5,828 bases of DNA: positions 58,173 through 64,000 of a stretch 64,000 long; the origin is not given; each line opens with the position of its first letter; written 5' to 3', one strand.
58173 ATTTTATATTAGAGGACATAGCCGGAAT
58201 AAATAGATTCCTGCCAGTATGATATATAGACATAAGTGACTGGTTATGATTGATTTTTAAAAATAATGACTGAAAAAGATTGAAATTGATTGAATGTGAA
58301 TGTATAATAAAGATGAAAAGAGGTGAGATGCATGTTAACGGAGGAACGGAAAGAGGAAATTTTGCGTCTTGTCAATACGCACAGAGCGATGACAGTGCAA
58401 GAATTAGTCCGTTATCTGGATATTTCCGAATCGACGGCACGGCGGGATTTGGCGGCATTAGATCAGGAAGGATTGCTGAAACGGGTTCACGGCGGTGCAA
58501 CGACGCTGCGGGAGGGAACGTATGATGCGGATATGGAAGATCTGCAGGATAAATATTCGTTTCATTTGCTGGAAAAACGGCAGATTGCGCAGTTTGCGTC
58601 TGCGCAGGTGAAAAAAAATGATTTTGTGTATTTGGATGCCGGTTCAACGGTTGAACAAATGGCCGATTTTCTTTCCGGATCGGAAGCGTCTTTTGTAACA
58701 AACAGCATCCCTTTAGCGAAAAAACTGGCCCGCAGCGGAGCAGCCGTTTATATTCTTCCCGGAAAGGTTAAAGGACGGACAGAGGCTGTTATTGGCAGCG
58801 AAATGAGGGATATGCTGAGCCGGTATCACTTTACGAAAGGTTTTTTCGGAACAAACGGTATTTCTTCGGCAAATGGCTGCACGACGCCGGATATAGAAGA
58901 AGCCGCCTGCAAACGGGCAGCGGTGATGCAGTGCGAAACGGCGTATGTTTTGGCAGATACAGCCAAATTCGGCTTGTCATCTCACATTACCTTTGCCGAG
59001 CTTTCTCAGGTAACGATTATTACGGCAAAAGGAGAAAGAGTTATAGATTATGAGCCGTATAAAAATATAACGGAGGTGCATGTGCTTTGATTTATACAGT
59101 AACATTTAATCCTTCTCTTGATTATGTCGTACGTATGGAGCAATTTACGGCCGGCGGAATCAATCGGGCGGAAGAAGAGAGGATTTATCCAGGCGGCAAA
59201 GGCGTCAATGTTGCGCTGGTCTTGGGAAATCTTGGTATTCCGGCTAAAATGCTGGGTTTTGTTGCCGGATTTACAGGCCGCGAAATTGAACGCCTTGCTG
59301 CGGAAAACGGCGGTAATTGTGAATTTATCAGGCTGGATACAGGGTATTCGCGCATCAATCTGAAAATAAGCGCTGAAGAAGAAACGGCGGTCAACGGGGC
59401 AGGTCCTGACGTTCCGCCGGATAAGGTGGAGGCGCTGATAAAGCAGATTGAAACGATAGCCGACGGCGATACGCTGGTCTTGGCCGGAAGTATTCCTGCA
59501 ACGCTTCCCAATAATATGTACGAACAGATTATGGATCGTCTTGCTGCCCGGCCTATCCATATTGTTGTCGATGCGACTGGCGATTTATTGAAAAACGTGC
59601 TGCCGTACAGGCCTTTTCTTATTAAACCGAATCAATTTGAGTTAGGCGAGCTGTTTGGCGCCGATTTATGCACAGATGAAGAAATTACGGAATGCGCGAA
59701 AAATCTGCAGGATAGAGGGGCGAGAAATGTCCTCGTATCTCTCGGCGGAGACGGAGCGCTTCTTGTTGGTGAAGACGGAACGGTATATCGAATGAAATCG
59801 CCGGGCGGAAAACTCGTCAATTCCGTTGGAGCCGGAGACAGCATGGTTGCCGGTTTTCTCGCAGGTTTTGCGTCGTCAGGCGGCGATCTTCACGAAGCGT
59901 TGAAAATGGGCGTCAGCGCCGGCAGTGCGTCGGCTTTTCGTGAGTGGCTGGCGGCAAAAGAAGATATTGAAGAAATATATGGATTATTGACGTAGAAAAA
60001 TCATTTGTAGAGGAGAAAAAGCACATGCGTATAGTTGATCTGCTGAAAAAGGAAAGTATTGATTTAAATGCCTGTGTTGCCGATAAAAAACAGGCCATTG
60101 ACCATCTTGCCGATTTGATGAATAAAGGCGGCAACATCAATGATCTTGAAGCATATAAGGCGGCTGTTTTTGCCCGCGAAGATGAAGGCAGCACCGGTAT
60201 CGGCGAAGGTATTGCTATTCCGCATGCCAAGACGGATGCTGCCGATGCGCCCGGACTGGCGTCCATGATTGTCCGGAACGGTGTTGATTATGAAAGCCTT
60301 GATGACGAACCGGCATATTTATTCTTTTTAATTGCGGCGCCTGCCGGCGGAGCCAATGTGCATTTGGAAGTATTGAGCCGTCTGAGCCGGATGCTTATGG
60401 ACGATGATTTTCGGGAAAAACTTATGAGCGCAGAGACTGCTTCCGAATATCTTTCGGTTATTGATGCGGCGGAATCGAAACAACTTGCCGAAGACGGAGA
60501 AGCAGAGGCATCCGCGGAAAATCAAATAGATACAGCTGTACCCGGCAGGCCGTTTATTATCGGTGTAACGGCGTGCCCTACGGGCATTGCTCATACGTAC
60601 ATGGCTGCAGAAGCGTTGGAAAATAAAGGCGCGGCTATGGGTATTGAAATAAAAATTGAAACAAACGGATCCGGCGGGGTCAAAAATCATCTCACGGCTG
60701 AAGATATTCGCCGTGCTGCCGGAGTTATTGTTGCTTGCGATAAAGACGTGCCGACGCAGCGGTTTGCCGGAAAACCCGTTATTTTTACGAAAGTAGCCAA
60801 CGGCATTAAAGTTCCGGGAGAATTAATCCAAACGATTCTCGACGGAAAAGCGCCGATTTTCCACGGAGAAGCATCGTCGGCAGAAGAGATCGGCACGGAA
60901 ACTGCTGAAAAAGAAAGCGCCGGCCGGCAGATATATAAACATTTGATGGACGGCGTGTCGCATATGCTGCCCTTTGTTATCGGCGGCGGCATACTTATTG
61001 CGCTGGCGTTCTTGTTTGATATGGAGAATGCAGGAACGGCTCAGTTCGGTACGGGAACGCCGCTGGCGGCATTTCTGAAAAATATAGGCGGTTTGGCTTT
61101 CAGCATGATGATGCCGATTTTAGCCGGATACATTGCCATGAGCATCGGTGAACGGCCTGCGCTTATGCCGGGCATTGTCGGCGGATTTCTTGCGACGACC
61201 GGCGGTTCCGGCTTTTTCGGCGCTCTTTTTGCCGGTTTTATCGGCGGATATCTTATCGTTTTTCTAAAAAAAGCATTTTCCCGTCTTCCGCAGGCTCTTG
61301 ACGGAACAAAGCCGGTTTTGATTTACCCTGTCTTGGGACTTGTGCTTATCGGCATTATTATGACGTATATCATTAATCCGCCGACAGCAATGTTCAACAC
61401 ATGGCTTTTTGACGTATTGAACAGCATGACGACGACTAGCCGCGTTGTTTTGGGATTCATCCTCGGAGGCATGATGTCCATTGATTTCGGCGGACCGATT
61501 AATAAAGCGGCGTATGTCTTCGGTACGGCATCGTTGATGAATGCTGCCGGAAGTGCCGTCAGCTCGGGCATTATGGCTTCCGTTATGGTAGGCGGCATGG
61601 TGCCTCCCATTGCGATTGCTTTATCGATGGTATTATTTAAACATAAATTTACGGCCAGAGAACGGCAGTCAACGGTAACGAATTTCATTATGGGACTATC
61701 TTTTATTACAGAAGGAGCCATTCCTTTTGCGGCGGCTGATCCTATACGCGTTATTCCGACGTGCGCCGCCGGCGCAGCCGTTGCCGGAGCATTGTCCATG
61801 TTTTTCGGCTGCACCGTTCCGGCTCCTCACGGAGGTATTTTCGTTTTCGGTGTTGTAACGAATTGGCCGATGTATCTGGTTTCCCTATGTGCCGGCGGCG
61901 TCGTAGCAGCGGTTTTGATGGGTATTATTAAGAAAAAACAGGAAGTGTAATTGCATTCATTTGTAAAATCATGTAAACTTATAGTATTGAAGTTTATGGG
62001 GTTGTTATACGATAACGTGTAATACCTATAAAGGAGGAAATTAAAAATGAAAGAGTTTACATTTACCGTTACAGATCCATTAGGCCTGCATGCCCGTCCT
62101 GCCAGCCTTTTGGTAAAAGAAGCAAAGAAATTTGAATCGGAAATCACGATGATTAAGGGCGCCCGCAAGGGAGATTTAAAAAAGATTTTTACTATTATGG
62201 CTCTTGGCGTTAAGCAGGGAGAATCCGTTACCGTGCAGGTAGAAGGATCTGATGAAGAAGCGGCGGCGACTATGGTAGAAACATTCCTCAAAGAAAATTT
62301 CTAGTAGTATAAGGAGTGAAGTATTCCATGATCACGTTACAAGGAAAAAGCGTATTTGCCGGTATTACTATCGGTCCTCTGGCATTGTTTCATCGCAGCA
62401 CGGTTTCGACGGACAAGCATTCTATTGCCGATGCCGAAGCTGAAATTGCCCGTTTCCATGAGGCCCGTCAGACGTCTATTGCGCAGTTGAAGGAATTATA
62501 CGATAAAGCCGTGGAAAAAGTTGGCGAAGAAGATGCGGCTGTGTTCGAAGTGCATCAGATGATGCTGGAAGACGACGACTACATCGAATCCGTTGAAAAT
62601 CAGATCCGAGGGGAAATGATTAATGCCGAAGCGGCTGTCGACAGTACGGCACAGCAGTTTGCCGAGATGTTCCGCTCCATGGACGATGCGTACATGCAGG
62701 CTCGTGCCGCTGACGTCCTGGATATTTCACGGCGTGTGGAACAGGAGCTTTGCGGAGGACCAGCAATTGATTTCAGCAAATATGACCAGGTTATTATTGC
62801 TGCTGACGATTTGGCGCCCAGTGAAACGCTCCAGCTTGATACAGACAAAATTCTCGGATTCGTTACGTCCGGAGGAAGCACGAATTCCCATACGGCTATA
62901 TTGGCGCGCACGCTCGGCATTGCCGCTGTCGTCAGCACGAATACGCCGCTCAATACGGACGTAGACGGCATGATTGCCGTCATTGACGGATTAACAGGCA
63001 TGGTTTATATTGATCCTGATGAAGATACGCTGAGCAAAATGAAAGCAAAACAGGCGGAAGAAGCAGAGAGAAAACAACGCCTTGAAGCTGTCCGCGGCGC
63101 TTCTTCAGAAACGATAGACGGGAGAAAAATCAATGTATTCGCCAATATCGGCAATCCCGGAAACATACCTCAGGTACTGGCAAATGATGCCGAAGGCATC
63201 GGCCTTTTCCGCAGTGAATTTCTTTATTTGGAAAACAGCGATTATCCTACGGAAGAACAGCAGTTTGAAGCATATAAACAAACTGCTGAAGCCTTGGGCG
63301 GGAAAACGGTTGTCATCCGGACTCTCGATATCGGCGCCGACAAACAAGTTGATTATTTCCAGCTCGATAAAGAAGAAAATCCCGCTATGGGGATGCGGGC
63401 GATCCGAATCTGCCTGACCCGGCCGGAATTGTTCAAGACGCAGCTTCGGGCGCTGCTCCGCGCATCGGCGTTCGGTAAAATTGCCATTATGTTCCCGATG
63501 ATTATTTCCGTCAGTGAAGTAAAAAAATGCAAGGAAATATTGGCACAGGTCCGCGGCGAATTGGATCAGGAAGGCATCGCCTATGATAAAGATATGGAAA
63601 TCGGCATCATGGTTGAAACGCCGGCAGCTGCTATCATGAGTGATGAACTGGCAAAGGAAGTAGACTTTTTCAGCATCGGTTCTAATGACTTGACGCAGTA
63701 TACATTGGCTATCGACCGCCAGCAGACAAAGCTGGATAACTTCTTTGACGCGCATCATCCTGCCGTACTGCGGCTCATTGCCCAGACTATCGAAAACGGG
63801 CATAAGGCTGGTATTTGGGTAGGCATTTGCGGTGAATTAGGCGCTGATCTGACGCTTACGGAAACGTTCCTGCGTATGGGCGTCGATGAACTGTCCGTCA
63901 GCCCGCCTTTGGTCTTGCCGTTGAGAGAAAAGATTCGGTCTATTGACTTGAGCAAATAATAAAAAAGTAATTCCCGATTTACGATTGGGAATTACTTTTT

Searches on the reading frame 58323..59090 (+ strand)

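Call 9: search_protein_families(library=pfam, proteins=[window:58323-59090:+])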
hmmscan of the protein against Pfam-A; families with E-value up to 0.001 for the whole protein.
window:58323-59090:+ (255 aa): 10 families
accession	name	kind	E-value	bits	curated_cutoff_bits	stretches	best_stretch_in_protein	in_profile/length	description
PF00455.28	DeoRC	-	9.4e-40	136.6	31.8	1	83-234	4-158/160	DeoR C terminal sensor domain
PF08220.18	HTH_DeoR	-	9.1e-18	64.2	21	1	9-61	1-53/57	DeoR-like helix-turn-helix domain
PF08279.18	HTH_11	-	6.2e-08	32.8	25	1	9-50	1-43/55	HTH domain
PF09339.16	HTH_IclR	-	6.6e-07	29.5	22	1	12-54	7-50/52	IclR helix-turn-helix domain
PF01022.26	HTH_5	-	2.9e-06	27.5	22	1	12-53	6-46/47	Bacterial regulatory protein, arsR family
PF12840.13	HTH_20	-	6.6e-06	26.4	27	1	12-54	8-50/51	Helix-turn-helix domain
PF25213.1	HVO_A0261_N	-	1.4e-05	25.3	35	1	7-66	10-68/86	HVO_A0261 N-terminal domain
PF01047.28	MarR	-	6.2e-05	23.3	24.6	1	12-56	7-51/59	MarR family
PF00392.27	GntR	-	0.0004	20.4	27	1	18-61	19-63/64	Bacterial regulatory proteins, gntR family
PF12802.13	MarR_2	-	0.00054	20.5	27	0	13-55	10-53/61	MarR family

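Call 10: search_protein_families(library=ncbifam, proteins=[window:58323-59090:+])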
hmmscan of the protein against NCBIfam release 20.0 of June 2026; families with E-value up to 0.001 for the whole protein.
window:58323-59090:+ (255 aa): 13 families
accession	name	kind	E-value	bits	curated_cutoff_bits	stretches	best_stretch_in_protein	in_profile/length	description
NF041397.1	TranRegGlpR_Halo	equivalog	9.6e-48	163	300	1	4-236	1-231/253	HTH-type transcriptional regulator GlpR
NF040755.1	AgaR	equivalog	1.3e-34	119.5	260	1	6-235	4-234/256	transcriptional repressor AgaR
NF007316.0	PRK09802.1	equivalog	3.5e-30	105.1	351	1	4-234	13-244/269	DeoR family transcriptional regulator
NF010034.0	PRK13509.1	equivalog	1.7e-29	103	244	1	6-235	3-230/251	HTH-type transcriptional regulator UlaR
NF040887.2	trans_reg_YciT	exception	9.4e-28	97.4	450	1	8-231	3-220/246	DNA-binding transcriptional regulator YciT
NF007753.1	PRK10434.1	equivalog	1.5e-26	93.5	350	1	5-235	2-231/253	glucitol operon DNA-binding transcriptional repressor SrlR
NF008154.0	PRK10906.1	equivalog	1.7e-24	86.5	331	1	7-233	4-228/252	DeoR/GlpR family transcriptional regulator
NF040890.1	trans_reg_YgbI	equivalog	3.1e-24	85.9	400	1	4-229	1-224/253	DNA-binding transcriptional repressor YgbI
NF007720.0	PRK10411.1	equivalog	1.5e-22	80.1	259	1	7-238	3-234/243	L-fucose operon activator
NF007961.0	PRK10681.1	equivalog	1.6e-16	60.4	244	1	7-249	6-245/252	DNA-binding transcriptional repressor DeoR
NF033788.1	HTH_metalloreg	subfamily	2.5e-05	24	55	1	5-58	8-61/77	metalloregulator ArsR/SmtB family transcription factor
TIGR01884.1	cas_HTH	subfamily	0.00073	19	60.2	0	8-56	142-190/202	CRISPR-associated CARF protein Csa3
NF053606.1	Sta1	subfamily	0.00081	19.5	80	0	8-58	20-70/100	Sta1 family transcriptional regulator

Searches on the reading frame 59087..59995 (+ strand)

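Call 9: search_protein_families(library=pfam, proteins=[window:59087-59995:+])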
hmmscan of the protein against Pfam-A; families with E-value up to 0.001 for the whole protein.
window:59087-59995:+ (302 aa): 2 families
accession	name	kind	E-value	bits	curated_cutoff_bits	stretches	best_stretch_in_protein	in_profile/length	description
PF00294.29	PfkB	-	3.3e-48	165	25.8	1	12-283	8-290/302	pfkB family carbohydrate kinase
PF08543.17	Phos_pyr_kin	-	1.1e-07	31.9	27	1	165-275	109-224/246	Phosphomethylpyrimidine kinase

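Call 10: search_protein_families(library=ncbifam, proteins=[window:59087-59995:+])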
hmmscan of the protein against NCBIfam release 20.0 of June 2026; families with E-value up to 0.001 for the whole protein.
window:59087-59995:+ (302 aa): 25 families
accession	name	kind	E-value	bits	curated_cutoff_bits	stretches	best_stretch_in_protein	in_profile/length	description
TIGR03828.1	pfkB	equivalog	2.8e-95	318.8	292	1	2-298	1-299/305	1-phosphofructokinase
TIGR03168.1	1-PFK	subfamily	1.3e-94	316.6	216.4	1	2-298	1-299/305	hexose kinase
NF041320.1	pfkB_Halo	equivalog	1.9e-54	185.1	400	1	1-280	1-274/302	1-phosphofructokinase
NF007068.0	PRK09513.1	equivalog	1.1e-45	156.2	432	1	2-274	5-277/312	1-phosphofructokinase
NF007632.0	PRK10294.1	equivalog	1.3e-39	136.3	353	1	2-301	4-307/310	6-phosphofructokinase II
NF010033.0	PRK13508.1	equivalog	1e-38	133.3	469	1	1-267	1-269/309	tagatose-6-phosphate kinase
TIGR01231.1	lacC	equivalog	2.1e-35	122.5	409.55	1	1-278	1-280/310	tagatose-6-phosphate kinase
TIGR02152.1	D_ribokin_bact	equivalog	4.4e-21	75.5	299.65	1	11-282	9-280/298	ribokinase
TIGR02198.1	rfaE_dom_I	equivalog_domain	9.8e-16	57.8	345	1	28-280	40-294/315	D-glycero-beta-D-manno-heptose-7-phosphate kinase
NF007321.0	PRK09813.1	equivalog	1.5e-15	57.4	247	1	190-279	164-251/261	fructoselysine 6-kinase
NF008353.0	PRK11142.1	equivalog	3.2e-11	43.3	341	1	11-283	13-284/307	ribokinase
NF041134.1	R1P_kin_Thcocales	equivalog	1.4e-08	34.5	500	1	206-276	187-256/291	ADP-dependent ribose-1-phosphate kinase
TIGR04382.1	myo_inos_iolC_N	equivalog_domain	1.5e-08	34.3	300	1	198-283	206-290/309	5-dehydro-2-deoxygluconokinase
NF008454.0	PRK11316.1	equivalog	2.5e-08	33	521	1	34-278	49-290/475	bifunctional D-glycero-beta-D-manno-heptose-7-phosphate kinase/D-glycero-beta-D-manno-heptose 1-phosphate adenylyltransferase HldE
NF053626.1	RibKinHalex1628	equivalog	3.7e-08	33.2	330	1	199-297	186-287/293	ATP-dependent ribose-1-phosphate kinase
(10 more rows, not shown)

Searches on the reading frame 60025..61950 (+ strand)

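Call 9: search_protein_families(library=pfam, proteins=[window:60025-61950:+])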
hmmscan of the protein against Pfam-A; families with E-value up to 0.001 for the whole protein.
window:60025-61950:+ (641 aa): 3 families
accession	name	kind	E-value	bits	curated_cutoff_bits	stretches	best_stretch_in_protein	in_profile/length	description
PF00359.27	PTS_EIIA_2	-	8.4e-37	126.8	27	1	6-147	2-142/144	Phosphoenolpyruvate-dependent sugar phosphotransferase system, EIIA 2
PF02378.23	PTS_EIIC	-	9.1e-20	71.4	30.7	1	308-583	1-319/319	Phosphotransferase system, EIIC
PF02302.22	PTS_IIB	-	2.6e-16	60.5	23.6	1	180-267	2-87/90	PTS system, Lactose/Cellobiose specific IIB subunit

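Call 10: search_protein_families(library=ncbifam, proteins=[window:60025-61950:+])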
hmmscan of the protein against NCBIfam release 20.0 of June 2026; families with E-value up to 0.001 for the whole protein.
window:60025-61950:+ (641 aa): 18 families
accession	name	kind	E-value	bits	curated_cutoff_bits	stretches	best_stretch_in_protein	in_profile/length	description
NF007293.0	PRK09765.1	equivalog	9.8e-126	420.8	763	1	1-635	2-614/639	PTS 2-O-a-mannosyl-D-glycerate transporter subunit IIABC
NF007984.0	PRK10712.1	equivalog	1.2e-125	420.2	793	1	162-639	90-555/563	PTS fructose transporter subunit IIBC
TIGR01427.1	PTS_IIC_fructo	subfamily_domain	1.3e-115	386.4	157.55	1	292-636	4-346/346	fructose-specific PTS transporter subunit EIIC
NF008493.0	PRK11404.1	equivalog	1.3e-78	264.7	806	1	178-635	7-463/483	PTS fructose-like transporter subunit IIBC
NF007787.0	PRK10478.1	equivalog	3.4e-75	253.2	426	1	303-638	11-337/359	PTS fructose transporter subunit EIIC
TIGR00848.1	fruA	subfamily_domain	9.7e-34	116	103.5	1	6-133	1-129/129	fructose PTS transporter subunit IIA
TIGR00829.1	FRU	subfamily_domain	6.6e-30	103.3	76.85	1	179-262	1-85/85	fructose PTS transporter subunit IIB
NF007783.0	PRK10474.1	equivalog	5.1e-27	94.3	135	1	178-271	4-98/106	PTS fructose-like transporter subunit IIB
TIGR01419.1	nitro_reg_IIA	equivalog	6.9e-24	84.3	138.7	1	3-146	2-143/145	PTS IIA-like nitrogen regulatory protein PtsN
NF007389.0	PRK09913.1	equivalog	7.9e-20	71.3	151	1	7-146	4-142/148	PTS fructose transporter subunit IIA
NF008319.0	PRK11109.1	equivalog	8.4e-19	68.1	302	1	7-150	4-143/376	fused PTS fructose transporter subunit IIA/HPr protein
NF008145.0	PRK10896.1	equivalog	1.8e-17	63.5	221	1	2-151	9-158/161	PTS IIA-like nitrogen regulatory protein PtsN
NF007747.0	PRK10427.1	equivalog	6.1e-17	61.8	153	1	178-268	5-96/114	PTS fructose-like transporter subunit IIB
NF010351.0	PRK13779.1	equivalog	1.6e-13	50.3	766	1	7-152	4-145/503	bifunctional PTS system fructose-specific transporter subunit IIA/HPr protein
NF011663.0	PRK15083.1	subfamily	6.5e-12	44.3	589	1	7-148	497-636/639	PTS mannitol transporter subunit IICBA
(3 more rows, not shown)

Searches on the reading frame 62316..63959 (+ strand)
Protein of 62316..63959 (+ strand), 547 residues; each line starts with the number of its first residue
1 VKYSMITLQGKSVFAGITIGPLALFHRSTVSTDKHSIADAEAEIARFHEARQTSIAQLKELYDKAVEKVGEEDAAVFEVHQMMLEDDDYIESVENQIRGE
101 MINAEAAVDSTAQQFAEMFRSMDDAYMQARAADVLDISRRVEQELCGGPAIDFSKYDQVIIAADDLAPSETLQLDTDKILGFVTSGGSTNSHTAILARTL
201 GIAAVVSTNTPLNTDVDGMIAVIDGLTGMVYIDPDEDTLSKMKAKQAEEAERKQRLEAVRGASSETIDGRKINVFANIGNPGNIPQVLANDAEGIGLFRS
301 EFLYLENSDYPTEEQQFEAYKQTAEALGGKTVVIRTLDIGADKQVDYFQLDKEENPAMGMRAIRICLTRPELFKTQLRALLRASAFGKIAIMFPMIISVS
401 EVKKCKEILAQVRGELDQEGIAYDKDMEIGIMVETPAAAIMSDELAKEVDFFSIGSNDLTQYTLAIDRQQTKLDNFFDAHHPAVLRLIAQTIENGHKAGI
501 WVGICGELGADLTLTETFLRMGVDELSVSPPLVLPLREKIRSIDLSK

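Call 9: search_protein_families(library=pfam, proteins=[window:62316-63959:+])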
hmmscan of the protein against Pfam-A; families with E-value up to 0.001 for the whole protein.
window:62316-63959:+ (547 aa): 3 families
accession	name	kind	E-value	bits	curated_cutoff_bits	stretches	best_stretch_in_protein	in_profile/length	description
PF02896.24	PEP-utilizers_C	-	2e-114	382.2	22.8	1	255-544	3-292/293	PEP-utilising enzyme, PEP-binding domain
PF05524.18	PEP-utilisers_N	-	1.8e-34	119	24.4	1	9-130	1-121/121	PEP-utilising enzyme, N-terminal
PF00391.29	PEP-utilizers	-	9.3e-19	67.3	23.1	1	157-228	3-72/72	PEP-utilising enzyme, mobile domain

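Call 10: search_protein_families(library=ncbifam, proteins=[window:62316-63959:+])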
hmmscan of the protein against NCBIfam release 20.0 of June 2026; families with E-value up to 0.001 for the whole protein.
window:62316-63959:+ (547 aa): 13 families
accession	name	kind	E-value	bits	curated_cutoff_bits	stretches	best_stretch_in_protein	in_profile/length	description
TIGR01417.1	PTS_I_fam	equivalog_domain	3.9e-181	603.3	341.7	1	8-544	1-540/565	phosphoenolpyruvate--protein phosphotransferase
NF008382.0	PRK11177.1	equivalog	1.2e-164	549.1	824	1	10-542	4-539/575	phosphoenolpyruvate-protein phosphotransferase PtsI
NF008283.0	PRK11061.1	equivalog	1.7e-104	350.6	583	1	34-545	199-708/748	phosphoenolpyruvate--protein phosphotransferase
NF005057.0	PRK06464.1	equivalog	3.2e-59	200.8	598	2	318-543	559-788/798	phosphoenolpyruvate synthase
TIGR01418.1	PEP_synth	equivalog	6e-58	196.8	739.75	2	320-543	555-782/784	pyruvate, water dikinase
NF008478.1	PRK11377.1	equivalog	8.9e-40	137.1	520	1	18-229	258-469/473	dihydroxyacetone kinase phosphoryl donor subunit DhaM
TIGR01828.1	pyru_phos_dikin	equivalog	2.3e-36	125.2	843.45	2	352-530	651-850/865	pyruvate, phosphate dikinase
NF004881.0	PRK06241.2-2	equivalog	1.5e-05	23.5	883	1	180-236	837-893/898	phosphoenolpyruvate synthase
NF052631.1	prodigiosin_PigC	equivalog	5e-05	21.4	1300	1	181-233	830-882/883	prodigiosin ligase PigC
NF006152.0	PRK08296.1-4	equivalog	0.00011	20.8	723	1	176-233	551-608/609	hypothetical protein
NF004531.0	PRK05878.1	equivalog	0.00019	20.2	456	1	157-241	383-461/534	pyruvate, phosphate dikinase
NF004882.0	PRK06241.2-3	equivalog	0.0002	19.6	850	1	180-237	766-823/827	phosphoenolpyruvate synthase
NF006153.0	PRK08296.1-5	subfamily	0.00032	19.2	578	1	178-232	551-605/608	hypothetical protein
